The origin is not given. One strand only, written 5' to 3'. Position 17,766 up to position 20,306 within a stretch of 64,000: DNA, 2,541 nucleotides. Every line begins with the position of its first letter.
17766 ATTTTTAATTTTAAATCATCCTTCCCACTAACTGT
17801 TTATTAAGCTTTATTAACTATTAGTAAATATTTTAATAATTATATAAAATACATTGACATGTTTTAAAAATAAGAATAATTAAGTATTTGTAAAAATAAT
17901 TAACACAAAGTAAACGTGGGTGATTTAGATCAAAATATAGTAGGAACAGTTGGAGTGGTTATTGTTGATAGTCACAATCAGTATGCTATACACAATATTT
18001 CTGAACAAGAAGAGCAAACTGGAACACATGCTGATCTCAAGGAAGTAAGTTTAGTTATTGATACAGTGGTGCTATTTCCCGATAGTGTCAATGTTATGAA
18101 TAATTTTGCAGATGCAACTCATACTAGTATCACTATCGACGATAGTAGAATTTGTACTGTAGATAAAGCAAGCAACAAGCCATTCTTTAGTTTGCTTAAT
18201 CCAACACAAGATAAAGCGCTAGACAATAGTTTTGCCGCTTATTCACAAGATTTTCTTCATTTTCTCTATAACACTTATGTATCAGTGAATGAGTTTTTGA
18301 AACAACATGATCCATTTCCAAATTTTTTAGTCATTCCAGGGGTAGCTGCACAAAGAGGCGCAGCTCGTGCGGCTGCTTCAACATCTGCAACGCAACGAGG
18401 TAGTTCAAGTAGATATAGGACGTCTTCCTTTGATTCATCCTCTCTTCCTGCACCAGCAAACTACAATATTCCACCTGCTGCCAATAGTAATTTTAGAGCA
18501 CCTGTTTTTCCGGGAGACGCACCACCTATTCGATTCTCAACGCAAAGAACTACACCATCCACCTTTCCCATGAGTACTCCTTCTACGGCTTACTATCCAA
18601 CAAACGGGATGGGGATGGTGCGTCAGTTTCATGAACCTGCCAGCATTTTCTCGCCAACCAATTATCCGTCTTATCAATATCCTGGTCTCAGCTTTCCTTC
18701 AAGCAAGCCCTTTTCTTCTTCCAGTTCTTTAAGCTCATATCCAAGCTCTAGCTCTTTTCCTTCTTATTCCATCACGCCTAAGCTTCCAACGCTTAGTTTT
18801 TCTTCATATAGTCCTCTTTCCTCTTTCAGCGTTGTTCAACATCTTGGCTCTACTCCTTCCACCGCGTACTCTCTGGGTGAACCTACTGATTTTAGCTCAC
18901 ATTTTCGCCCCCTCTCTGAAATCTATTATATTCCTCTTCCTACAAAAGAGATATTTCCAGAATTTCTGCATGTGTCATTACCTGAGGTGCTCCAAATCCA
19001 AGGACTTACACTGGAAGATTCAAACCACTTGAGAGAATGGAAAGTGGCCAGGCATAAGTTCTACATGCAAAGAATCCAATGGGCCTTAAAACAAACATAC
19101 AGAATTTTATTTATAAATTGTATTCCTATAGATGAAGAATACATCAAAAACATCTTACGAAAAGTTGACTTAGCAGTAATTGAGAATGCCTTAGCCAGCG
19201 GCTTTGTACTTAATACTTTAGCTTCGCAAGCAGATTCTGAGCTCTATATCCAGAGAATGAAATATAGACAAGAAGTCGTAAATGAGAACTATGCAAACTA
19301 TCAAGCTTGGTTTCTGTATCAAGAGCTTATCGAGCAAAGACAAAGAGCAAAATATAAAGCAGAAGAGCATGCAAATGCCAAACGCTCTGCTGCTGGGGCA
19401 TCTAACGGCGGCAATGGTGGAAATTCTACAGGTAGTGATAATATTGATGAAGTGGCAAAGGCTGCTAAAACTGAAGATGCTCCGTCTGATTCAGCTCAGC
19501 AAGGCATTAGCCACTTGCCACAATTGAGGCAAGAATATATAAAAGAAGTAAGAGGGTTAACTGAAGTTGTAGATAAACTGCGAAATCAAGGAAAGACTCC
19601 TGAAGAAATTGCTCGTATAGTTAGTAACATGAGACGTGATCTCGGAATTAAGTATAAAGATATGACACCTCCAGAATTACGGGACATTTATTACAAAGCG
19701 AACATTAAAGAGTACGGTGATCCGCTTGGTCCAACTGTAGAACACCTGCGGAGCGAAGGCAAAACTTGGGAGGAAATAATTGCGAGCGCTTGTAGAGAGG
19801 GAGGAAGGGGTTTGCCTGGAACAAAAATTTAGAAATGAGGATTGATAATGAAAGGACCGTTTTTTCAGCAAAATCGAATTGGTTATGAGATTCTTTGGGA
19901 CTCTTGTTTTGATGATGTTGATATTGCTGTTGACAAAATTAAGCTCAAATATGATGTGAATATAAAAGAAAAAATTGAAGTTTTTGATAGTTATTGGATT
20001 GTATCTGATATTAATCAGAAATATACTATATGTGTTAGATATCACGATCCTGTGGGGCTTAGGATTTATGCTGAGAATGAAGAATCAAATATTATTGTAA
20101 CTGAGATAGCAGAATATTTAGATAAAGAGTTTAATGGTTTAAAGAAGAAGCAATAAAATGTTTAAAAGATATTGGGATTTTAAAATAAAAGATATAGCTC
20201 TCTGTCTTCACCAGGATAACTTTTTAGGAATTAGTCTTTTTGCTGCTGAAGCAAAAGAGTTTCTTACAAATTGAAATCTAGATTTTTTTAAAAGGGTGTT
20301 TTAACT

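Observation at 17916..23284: Polymorphic toxin locus with an unrecognised delivery domain and four tandem orphan toxin-tip/immunity cassettes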

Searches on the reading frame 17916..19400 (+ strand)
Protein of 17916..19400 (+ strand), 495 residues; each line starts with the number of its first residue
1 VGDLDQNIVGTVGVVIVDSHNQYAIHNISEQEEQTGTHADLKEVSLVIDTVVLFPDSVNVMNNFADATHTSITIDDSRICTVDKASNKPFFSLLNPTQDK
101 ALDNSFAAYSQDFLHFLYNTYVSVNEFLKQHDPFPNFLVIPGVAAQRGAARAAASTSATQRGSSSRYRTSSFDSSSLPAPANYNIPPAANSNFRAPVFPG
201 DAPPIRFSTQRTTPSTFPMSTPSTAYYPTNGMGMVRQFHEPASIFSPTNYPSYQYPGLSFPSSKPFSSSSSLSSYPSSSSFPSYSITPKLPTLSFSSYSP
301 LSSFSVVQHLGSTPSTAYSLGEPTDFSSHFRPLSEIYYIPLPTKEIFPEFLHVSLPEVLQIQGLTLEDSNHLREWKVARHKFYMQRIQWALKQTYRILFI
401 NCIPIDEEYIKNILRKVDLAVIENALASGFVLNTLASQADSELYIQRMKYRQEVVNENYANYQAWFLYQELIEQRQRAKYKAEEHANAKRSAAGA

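Call 29: search_protein_representatives(protein=window:17916-19400:+)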
Query: 495 residues. Proteins with E-value up to 0.001 (for the whole library): 4; up to 1e-10: 3; up to 1e-30: 2. The best 4 are listed.
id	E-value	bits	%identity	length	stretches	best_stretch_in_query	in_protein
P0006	4.9e-64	233.2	76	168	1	107-271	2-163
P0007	7.4e-60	219.4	73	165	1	1-157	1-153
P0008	1.1e-26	110.1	65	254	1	353-446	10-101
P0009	2.5e-05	39.6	38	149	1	6-159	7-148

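Call 32: find_encoding_contigs(protein=P0008, flank=5000)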
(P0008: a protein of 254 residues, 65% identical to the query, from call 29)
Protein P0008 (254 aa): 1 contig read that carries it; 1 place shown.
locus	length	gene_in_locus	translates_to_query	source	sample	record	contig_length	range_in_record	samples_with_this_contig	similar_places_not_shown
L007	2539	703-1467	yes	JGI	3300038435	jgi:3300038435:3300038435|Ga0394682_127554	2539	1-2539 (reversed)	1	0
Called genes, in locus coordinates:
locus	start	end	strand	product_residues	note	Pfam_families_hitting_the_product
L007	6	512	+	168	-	-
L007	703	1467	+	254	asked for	-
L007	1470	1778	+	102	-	-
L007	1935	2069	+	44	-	-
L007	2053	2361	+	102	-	PF22400:DUF6980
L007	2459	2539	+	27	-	?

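Call 33: find_encoding_contigs(protein=P0009, flank=5000)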
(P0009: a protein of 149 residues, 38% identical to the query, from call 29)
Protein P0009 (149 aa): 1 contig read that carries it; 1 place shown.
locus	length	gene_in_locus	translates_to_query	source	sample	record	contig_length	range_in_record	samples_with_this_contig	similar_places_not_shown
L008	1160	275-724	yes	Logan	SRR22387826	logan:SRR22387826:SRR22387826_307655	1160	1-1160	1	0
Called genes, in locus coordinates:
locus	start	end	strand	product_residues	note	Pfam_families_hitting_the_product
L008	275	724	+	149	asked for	-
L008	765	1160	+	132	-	?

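Call 60: search_protein_families(library=pfam, proteins=[L007:607-1464:+], max_evalue=0.1)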
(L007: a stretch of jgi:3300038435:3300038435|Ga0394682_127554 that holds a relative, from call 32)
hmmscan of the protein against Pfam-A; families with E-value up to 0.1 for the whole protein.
L007:607-1464:+ (286 aa): 0 families

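Call 76: search_solved_structures(query=window:17916-19400:+, max_evalue=10)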
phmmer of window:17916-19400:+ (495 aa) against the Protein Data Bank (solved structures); distinct sequences matched with E-value up to 10: 0.

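Call 102: find_encoding_contigs(protein=P0007, flank=5000, max_places=2)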
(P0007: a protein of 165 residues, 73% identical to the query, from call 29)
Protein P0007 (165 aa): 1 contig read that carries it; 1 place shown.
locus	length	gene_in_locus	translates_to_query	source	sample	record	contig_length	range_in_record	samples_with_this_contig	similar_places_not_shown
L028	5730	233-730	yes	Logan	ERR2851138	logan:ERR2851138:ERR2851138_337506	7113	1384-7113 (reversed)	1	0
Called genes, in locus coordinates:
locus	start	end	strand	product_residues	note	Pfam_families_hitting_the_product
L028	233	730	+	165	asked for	-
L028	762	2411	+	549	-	-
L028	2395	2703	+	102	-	PF22400:DUF6980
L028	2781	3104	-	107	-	-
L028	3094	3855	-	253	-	PF02167:Cytochrom_C1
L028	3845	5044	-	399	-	PF00033:Cytochrome_B, PF13631:Cytochrom_B_N_2, PF00032:Cytochrom_B_C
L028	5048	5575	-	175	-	PF10399:UCR_Fe-S_N, PF00355:Rieske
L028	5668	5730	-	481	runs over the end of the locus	?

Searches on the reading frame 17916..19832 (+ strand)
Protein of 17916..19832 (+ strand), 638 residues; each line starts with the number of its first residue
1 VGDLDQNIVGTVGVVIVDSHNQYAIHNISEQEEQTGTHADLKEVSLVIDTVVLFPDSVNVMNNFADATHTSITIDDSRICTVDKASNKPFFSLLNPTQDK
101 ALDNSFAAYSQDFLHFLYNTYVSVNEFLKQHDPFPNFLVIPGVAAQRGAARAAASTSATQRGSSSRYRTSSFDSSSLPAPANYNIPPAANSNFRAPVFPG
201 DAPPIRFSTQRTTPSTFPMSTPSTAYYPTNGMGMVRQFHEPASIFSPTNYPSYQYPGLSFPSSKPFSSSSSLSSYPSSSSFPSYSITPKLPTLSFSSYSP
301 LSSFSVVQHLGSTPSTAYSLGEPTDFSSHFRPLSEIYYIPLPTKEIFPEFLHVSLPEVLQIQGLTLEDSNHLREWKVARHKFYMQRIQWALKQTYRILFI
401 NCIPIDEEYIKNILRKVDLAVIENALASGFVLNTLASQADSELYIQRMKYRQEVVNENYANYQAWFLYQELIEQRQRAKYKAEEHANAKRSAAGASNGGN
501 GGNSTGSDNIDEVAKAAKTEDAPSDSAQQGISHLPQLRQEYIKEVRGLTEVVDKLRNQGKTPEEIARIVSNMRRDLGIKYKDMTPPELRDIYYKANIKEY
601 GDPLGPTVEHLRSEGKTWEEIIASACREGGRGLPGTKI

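Call 4: search_protein_families(library=pfam, proteins=[window:17916-19832:+], max_evalue=1)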
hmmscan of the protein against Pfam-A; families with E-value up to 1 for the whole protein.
window:17916-19832:+ (638 aa): 1 family
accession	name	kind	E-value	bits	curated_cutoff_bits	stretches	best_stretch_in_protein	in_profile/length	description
PF16848.10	SoDot-IcmSS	-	0.035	14.6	25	1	529-587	30-89/178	Substrate of the Dot/Icm secretion system, putative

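Call 6: find_homologous_proteins(query=window:17916-19832:+)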
Query window:17916-19832:+ (638 aa): 1 proteins with E <= 0.001 among 8000 candidates.
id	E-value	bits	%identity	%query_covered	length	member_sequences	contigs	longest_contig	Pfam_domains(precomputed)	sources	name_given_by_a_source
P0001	0.0e+0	1444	100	100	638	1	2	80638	-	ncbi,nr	ncbi:MAG: hypothetical protein KBC27_00175 [Rickettsiales bacterium]|nr:hypothetical protein [Ricket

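Call 11: find_related_loci(query=window:17916-19832:+, collection=genome_contigs, flank=10000)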
Query window:17916-19832:+ (638 aa) in genome_contigs; peptide patterns used: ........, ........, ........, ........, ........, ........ (x = any residue, [..] = any of these).
26 stretches matched a pattern; 4 encode a relative of the query (tblastn E <= 1e-3); 4 distinct loci.
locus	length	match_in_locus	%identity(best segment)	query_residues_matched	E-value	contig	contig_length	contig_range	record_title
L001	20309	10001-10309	60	531-633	1e-34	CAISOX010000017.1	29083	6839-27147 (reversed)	MAG: uncultured Alphaproteobacteria bacterium isolate E14_bin-0687 genome assembly, contig: bin-0687:017/136, whole geno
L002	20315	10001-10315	56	530-633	3e-31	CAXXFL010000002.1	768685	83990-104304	MAG: bacterium isolate 752fb81a-13fd-4ee9-82f2-ea19cd7f7e31 genome assembly, contig: contig_2, whole genome shotgun sequ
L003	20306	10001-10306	50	528-630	1e-22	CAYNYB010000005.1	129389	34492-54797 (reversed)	MAG TPA_asm: uncultured Alistipes sp. isolate SRP199465_co2_417 genome assembly, contig: NODE_140_length_129389_cov_62.8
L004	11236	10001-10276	50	537-627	2e-19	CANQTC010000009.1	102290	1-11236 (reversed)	MAG: uncultured Coprococcus sp. isolate Lapin-026__bin103 genome assembly, contig: Lapin-026__NODE_155_length_102290_cov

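Call 24: search_protein_families(library=ncbifam, proteins=[window:17916-19832:+], max_evalue=1)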
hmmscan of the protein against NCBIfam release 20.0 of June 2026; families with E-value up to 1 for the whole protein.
window:17916-19832:+ (638 aa): 0 families

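Call 26: find_encoding_contigs(protein=P0001, flank=10000, max_places=4)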
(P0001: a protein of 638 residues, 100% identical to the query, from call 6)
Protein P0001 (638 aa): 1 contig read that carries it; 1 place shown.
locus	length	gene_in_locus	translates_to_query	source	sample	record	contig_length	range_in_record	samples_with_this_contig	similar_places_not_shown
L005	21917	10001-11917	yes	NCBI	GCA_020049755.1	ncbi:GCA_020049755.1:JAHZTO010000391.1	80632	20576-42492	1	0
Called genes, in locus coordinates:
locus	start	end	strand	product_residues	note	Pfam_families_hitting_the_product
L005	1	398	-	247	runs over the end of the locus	-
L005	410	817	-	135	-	PF02472:ExbD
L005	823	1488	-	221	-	PF01618:MotA_ExbB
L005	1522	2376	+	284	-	PF07722:Peptidase_C26, PF00117:GATase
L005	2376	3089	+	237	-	PF01479:S4 (weak), PF00849:PseudoU_synth_2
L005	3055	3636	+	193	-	PF03602:Cons_hypoth95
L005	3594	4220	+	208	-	PF01227:GTP_cyclohydroI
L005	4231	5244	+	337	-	PF01118:Semialdhyde_dh, PF02774:Semialdhyde_dhC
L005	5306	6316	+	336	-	PF04488:Gly_transf_sug (weak)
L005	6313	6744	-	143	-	PF00436:SSB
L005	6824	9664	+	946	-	PF00005:ABC_tran (faint), PF02463:SMC_N (faint), PF13191:AAA_16 (faint), PF13555:AAA_29 (faint), PF20703:nSTAND1 (faint), PF20720:nSTAND3 (faint), PF17760:UvrA_inter, PF17755:UvrA_DNA-bind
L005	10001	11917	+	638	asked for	-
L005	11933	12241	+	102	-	-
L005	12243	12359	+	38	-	-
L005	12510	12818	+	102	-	PF22400:DUF6980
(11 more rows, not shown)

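Call 60: search_protein_families(library=pfam, proteins=[L001:9914-10333:+, L002:9902-10321:+, L003:9905-10354:+, L001:10338-10625:+, L002:10321-10779:+, L003:10362-10799:+], max_evalue=0.1)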
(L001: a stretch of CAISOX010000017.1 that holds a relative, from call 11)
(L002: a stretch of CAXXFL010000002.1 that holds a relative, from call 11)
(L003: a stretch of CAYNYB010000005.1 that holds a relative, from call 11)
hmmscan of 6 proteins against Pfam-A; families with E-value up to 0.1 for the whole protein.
L001:9914-10333:+ (140 aa): 1 family
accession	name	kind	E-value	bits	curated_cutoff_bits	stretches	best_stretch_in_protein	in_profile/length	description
PF03836.20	RasGAP_C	-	0.02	15.4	26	0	25-66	33-74/137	RasGAP C-terminus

L002:9902-10321:+ (140 aa): 2 families
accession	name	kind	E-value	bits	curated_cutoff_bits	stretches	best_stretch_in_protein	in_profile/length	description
PF13936.12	HTH_38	-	0.027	14.7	27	1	53-74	10-31/44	Helix-turn-helix domain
PF24625.1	DUF7626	-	0.078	13.2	27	0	56-78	9-31/55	Domain of unknown function (DUF7626)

L003:9905-10354:+ (150 aa): 4 families
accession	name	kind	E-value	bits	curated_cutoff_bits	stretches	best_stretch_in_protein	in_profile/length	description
PF08312.17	cwf21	-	0.0088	16.5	23.2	0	52-80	13-41/44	cwf21 domain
PF08633.15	Rox3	-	0.011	16.5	25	1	13-74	8-72/204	Rox3 mediator complex subunit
PF22233.2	PhyR_sigma-like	-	0.076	13.3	27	0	60-78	16-34/50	Response regulator PhyR, sigma-like domain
PF12646.12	DUF3783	-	0.087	13.2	27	0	16-41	5-29/56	Domain of unknown function (DUF3783)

L001:10338-10625:+ (96 aa): 1 family
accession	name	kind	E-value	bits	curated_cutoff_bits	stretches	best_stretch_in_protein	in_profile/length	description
PF20740.2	TP0453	-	0.044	13.3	27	1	23-61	27-69/252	Outer membrane-associated lipoprotein TP0453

L002:10321-10779:+ (153 aa): 0 families

L003:10362-10799:+ (146 aa): 0 families

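Call 77: search_protein_families(library=phrogs, proteins=[window:17916-19832:+], max_evalue=0.1)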
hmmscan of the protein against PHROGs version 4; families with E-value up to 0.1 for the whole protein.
window:17916-19832:+ (638 aa): 1 family
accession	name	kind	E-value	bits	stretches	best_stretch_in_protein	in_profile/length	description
phrog_8482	-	head and packaging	0.024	14.6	1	488-573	254-345/424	attachment protein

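Call 91: search_dna_similar(query=window:17916-19829:+, collection=plasmids, mode=protein, max_evalue=0.001, max_rows=15)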
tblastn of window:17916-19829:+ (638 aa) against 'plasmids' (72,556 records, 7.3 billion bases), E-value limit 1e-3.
No match.

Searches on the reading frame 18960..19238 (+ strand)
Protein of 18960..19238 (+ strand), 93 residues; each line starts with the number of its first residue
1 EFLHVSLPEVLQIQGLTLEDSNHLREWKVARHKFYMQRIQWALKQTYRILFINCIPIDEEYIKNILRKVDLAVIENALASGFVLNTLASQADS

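Call 70: find_related_loci(query=A6, collection=metagenome_contigs, flank=5000)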
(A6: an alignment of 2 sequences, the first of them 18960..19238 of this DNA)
Query A6 (93 aa) in metagenome_contigs; peptide patterns used: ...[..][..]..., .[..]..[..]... (x = any residue, [..] = any of these).
100 stretches matched a pattern, but none encodes a relative of the query by tblastn (E <= 1e-3).

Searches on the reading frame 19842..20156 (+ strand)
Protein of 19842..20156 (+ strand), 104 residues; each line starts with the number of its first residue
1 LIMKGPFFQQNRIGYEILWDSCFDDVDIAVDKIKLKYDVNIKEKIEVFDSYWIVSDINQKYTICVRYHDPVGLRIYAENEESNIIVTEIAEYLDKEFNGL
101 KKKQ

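Call 4: search_protein_families(library=pfam, proteins=[window:19842-20156:+], max_evalue=1)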
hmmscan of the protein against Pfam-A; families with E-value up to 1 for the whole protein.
window:19842-20156:+ (104 aa): 1 family
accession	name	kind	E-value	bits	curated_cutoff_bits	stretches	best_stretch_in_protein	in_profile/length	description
PF00827.22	Ribosomal_L15e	-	0.15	12.1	27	1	43-64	110-131/191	Ribosomal L15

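Call 24: search_protein_families(library=ncbifam, proteins=[window:19842-20156:+], max_evalue=1)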
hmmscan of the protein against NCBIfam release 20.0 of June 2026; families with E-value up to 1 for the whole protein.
window:19842-20156:+ (104 aa): 0 families

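Call 77: search_protein_families(library=phrogs, proteins=[window:19842-20156:+], max_evalue=0.1)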
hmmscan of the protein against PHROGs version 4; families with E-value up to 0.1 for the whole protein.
window:19842-20156:+ (104 aa): 0 families
